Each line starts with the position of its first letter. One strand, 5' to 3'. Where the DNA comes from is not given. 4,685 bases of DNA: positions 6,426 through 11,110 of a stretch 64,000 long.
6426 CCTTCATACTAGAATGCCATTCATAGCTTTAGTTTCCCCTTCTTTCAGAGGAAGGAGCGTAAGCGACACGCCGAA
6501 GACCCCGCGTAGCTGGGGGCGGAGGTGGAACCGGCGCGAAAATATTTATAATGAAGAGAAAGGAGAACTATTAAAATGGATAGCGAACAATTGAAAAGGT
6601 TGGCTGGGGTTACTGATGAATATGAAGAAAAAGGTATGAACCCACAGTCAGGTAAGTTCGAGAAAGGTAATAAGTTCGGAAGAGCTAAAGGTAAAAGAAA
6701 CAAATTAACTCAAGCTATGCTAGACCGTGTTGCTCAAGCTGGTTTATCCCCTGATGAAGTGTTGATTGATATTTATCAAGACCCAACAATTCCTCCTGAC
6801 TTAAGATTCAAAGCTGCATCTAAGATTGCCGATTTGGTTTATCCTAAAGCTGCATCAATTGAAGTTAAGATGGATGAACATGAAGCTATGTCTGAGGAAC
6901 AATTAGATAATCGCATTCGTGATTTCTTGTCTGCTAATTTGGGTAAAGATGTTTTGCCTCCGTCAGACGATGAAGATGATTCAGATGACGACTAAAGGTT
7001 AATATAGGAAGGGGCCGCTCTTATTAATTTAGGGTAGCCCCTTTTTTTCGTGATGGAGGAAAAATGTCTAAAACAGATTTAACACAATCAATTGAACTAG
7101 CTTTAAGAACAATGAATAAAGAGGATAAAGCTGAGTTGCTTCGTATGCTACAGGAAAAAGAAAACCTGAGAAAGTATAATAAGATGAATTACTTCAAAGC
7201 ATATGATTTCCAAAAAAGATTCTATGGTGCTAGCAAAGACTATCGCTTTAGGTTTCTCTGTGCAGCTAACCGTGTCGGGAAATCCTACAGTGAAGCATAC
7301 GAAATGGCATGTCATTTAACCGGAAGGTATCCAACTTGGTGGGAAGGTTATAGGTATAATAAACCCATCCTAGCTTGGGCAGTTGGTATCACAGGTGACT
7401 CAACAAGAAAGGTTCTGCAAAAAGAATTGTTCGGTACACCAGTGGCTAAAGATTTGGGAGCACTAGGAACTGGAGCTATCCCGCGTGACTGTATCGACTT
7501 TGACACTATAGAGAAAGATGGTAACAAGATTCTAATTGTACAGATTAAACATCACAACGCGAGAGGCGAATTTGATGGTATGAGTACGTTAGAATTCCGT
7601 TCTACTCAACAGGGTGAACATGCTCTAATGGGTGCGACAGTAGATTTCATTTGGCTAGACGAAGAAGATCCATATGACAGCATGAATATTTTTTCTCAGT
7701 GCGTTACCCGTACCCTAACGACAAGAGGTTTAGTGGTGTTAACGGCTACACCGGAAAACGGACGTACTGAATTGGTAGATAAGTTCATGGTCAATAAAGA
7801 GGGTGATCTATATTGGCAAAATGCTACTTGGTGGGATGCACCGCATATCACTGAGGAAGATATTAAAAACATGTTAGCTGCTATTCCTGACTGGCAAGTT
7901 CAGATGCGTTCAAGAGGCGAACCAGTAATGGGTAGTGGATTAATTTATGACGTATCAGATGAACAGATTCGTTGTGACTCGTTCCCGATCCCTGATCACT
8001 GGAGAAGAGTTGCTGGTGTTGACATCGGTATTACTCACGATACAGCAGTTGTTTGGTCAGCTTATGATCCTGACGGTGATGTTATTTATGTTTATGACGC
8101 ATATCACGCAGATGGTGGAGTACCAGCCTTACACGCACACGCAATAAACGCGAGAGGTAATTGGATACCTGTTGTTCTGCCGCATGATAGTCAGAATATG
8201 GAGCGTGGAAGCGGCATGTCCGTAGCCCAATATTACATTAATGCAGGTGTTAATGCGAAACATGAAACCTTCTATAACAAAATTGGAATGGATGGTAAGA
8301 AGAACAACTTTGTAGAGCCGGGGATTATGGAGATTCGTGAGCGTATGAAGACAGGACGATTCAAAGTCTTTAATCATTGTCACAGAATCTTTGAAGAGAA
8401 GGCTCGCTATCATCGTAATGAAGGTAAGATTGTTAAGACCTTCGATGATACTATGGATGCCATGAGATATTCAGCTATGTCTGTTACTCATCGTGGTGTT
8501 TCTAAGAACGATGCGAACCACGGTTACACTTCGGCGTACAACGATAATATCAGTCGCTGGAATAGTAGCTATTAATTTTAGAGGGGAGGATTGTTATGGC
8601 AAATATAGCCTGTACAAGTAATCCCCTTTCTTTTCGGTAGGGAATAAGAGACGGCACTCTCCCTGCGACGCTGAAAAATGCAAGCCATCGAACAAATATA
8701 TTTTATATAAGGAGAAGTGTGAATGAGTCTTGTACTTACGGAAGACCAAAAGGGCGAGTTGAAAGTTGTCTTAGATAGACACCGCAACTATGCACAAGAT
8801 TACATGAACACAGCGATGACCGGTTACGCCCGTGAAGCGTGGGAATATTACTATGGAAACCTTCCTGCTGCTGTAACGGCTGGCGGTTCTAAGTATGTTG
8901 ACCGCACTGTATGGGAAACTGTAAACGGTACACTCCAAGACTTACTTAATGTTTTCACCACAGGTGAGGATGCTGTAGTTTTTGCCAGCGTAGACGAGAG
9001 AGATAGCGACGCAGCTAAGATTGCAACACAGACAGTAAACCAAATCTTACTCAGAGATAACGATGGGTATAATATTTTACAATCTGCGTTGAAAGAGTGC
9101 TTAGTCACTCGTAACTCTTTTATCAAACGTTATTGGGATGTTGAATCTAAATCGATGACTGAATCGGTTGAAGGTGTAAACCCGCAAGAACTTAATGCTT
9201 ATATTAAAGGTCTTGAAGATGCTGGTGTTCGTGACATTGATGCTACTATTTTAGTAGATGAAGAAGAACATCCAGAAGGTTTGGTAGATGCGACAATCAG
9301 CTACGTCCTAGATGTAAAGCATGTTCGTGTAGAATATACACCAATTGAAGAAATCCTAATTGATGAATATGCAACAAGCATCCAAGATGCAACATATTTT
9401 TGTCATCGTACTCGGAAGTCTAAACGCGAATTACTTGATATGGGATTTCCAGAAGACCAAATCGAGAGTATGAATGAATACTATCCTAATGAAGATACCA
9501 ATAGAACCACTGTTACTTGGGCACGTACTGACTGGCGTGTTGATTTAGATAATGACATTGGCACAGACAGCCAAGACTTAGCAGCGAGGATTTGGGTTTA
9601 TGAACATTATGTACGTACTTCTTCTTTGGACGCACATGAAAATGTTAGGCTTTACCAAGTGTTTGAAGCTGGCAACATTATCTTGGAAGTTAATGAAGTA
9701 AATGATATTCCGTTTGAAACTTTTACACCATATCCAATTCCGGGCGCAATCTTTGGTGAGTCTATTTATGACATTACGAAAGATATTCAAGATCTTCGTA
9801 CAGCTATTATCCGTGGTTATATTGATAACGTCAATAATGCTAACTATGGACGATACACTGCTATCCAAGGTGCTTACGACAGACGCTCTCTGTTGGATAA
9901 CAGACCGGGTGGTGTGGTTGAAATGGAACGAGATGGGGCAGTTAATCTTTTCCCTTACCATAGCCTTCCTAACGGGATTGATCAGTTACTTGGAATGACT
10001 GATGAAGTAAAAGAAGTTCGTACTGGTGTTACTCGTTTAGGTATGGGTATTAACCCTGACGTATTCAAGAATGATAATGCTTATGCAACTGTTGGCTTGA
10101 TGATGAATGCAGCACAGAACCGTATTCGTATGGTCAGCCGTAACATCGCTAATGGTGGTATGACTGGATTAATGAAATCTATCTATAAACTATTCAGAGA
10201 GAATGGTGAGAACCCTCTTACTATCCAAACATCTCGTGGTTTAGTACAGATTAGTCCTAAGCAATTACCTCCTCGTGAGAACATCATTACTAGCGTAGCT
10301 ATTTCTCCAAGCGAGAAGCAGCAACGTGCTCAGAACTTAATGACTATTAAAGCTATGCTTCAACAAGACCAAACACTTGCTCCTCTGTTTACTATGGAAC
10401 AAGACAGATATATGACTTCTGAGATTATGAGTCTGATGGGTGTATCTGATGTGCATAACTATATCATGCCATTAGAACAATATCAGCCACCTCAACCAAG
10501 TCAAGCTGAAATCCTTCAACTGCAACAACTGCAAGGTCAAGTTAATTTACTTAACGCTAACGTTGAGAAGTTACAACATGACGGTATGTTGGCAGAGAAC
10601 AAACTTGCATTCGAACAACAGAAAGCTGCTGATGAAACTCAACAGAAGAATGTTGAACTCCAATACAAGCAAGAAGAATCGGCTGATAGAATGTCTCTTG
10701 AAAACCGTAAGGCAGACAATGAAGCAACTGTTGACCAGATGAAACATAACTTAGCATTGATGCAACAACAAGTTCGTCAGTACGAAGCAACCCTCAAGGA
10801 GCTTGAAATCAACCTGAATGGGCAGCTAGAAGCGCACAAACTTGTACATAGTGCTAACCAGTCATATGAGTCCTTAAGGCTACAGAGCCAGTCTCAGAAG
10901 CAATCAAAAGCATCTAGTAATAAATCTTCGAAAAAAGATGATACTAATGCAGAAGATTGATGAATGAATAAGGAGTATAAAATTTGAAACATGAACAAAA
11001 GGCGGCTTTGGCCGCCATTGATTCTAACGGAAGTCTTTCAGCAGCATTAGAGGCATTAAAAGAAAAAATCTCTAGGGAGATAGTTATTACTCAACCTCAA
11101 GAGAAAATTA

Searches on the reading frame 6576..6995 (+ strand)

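Call 11: search_protein_families(library=phrogs, proteins=[window:6576-6995:+])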
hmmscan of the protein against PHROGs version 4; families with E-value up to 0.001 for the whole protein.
window:6576-6995:+ (139 aa): 2 families
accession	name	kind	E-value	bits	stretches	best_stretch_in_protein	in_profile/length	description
phrog_8771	-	unknown function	2e-58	197.4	1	8-135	4-134/142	-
phrog_15261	-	unknown function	4.3e-09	37.7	1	35-104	16-85/99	-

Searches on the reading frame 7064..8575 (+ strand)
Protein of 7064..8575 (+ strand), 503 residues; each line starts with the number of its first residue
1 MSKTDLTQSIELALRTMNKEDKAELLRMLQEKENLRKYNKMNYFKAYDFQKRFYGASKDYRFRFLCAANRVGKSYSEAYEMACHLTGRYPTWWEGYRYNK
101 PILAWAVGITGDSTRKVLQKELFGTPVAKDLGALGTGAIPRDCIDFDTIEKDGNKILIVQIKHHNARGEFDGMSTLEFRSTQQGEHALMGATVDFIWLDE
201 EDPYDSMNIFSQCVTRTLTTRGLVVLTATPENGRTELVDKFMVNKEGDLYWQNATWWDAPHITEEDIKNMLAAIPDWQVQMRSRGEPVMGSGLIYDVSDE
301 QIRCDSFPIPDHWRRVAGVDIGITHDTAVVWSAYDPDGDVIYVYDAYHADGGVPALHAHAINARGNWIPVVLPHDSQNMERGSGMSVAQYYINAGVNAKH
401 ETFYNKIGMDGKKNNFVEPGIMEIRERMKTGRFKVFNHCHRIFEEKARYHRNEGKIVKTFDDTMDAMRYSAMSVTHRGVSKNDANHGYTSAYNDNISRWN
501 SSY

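Call 11: search_protein_families(library=phrogs, proteins=[window:7064-8575:+])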
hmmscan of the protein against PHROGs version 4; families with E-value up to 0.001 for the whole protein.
window:7064-8575:+ (503 aa): 4 families
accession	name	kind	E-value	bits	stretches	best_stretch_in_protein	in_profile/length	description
phrog_2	-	head and packaging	4.2e-40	139.3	1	32-478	256-596/807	terminase large subunit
phrog_31467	-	unknown function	2.4e-37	129.8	1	47-269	42-260/261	-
phrog_5653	-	head and packaging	3.8e-28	99.6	1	288-480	4-186/199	terminase large subunit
phrog_30463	-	unknown function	4.8e-16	60.3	1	414-473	12-72/101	-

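Call 47: find_related_loci(query=window:7064-8575:+, collection=viral_contigs, flank=10000)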
Query window:7064-8575:+ (503 aa) in viral_contigs; peptide patterns used: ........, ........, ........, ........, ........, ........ (x = any residue, [..] = any of these).
20 stretches matched a pattern; 11 encode a relative of the query (tblastn E <= 1e-3); 11 distinct loci.
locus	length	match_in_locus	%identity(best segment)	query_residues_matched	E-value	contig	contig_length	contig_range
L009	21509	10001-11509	95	1-503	0e+0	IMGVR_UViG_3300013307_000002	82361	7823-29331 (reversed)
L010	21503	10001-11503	93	3-503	0e+0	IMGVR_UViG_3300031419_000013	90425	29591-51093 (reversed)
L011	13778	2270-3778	68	12-503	0e+0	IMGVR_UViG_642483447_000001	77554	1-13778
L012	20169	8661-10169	68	12-503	0e+0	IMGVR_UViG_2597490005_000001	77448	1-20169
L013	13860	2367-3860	70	17-503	0e+0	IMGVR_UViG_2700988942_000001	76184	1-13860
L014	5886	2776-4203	66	16-491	0e+0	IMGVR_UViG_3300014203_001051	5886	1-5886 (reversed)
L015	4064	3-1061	68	162-503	1e-165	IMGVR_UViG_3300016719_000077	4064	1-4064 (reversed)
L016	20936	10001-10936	64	203-503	1e-134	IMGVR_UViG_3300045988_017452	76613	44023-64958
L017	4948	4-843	61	215-494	3e-122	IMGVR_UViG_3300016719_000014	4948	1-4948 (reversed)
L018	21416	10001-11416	32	37-498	3e-64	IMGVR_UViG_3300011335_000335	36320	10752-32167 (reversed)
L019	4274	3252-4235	37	37-362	6e-53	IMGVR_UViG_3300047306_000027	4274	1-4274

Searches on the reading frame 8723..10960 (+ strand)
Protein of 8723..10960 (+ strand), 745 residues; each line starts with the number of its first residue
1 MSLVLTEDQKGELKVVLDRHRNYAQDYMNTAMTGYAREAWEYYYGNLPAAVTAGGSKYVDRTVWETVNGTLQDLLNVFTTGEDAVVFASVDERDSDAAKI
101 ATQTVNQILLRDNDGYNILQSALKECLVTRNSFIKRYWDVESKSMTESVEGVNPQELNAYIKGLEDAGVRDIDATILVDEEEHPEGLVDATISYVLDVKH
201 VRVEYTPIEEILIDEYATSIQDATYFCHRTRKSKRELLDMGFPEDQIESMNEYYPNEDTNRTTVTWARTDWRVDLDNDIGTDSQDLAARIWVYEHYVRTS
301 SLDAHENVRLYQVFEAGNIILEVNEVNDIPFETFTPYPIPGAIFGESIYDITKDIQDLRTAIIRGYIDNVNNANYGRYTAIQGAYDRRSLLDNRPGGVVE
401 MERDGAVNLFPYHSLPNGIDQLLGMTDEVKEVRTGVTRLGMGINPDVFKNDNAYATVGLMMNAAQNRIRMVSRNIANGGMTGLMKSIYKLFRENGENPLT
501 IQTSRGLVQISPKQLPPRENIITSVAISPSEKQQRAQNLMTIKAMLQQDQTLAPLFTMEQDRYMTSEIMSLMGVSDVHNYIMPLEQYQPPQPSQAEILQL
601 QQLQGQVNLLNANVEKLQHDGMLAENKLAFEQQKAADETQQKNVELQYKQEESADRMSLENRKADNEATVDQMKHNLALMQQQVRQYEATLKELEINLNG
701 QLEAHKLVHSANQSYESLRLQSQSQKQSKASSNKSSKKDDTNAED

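Call 11: search_protein_families(library=phrogs, proteins=[window:8723-10960:+])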
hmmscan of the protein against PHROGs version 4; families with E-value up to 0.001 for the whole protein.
window:8723-10960:+ (745 aa): 1 family
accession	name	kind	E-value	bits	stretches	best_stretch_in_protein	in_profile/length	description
phrog_1216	-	head and packaging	4.7e-161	538.8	1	5-712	8-701/714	portal protein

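Call 23: search_dna_similar(query=window:8723-10960:+, collection=phages, mode=protein, max_rows=40)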
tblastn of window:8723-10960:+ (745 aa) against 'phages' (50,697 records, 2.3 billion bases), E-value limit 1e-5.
Records with a match: 317; places in all: 319; records where one place covers at least 80% of the query: 180.
Best place of each record, by identity: 60-80% 96; <60% 221.
By first word of the organism name: Pseudomonas 107; Escherichia 95; Vibrio 22; Aeromonas 11; Pectobacterium 9; Proteus 8; Salmonella 7; Cronobacter 7; Rhizobium 7; Sulfitobacter 7; and 20 more.
By host as written in the record: Escherichia coli 53; Pseudomonas aeruginosa 39; - 25; Pseudomonas aeruginosa PAO1 16; Aeromonas hydrophila 9; Vibrio parahaemolyticus 7; Pseudomonas sp. 7; Sulfitobacter sp. CB2047 6; and 97 more.
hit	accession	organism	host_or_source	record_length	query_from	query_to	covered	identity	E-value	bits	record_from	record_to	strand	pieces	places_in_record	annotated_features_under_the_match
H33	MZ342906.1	Escherichia phage vB_EcoP_SU7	Enterotoxigenic Escherichia coli ...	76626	5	720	96%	61.5%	0e+0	932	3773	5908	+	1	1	portal protein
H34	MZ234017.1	Escherichia phage vB_EcoP-101114UKE3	Escherichia coli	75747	5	720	96%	61.5%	0e+0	932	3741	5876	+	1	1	portal protein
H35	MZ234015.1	Escherichia phage vB_EcoP-101114BS3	Escherichia coli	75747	5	720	96%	61.5%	0e+0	932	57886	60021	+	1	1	portal protein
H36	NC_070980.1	Escherichia phage vB_EcoP_SU7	Enterotoxigenic Escherichia coli ...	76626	5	720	96%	61.5%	0e+0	932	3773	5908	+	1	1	portal protein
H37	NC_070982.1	Escherichia phage vB_EcoP-101114UKE3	Escherichia coli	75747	5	720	96%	61.5%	0e+0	932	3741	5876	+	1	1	portal protein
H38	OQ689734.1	Escherichia phage 4E8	Escherichia coli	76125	5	720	96%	61.5%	0e+0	932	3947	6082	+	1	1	portal (connector) protein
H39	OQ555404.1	Escherichia phage vB_EcoP_HC-25922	Escherichia sp. HC-25922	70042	5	720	96%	61.5%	0e+0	932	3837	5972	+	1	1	portal protein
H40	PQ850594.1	Escherichia phage AnnaHegner_Bas87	Escherichia coli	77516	5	720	96%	61.5%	0e+0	931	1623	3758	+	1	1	portal protein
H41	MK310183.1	Phage NC-B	Escherichia coli NC101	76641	5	720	96%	61.5%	0e+0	931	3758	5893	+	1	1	none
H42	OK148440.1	Escherichia phage MLP3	Escherichia coli CFT073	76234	5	720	96%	61.5%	0e+0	931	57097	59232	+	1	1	portal protein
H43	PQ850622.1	Escherichia phage OliverMaurmann_Bas86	Escherichia coli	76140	5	720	96%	61.5%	0e+0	929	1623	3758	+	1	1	portal protein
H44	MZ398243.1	Escherichia phage IME267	Escherichia coli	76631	5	720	96%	61.3%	0e+0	931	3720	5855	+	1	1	portal (connector) protein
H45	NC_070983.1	Escherichia phage IME267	Escherichia coli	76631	5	720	96%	61.3%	0e+0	931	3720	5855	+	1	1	portal protein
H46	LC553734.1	Escherichia phage EK010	Escherichia coli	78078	5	720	96%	61.3%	0e+0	929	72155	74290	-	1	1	putative portal protein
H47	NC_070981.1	Escherichia phage EK010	Escherichia coli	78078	5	720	96%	61.3%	0e+0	929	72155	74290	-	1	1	portal protein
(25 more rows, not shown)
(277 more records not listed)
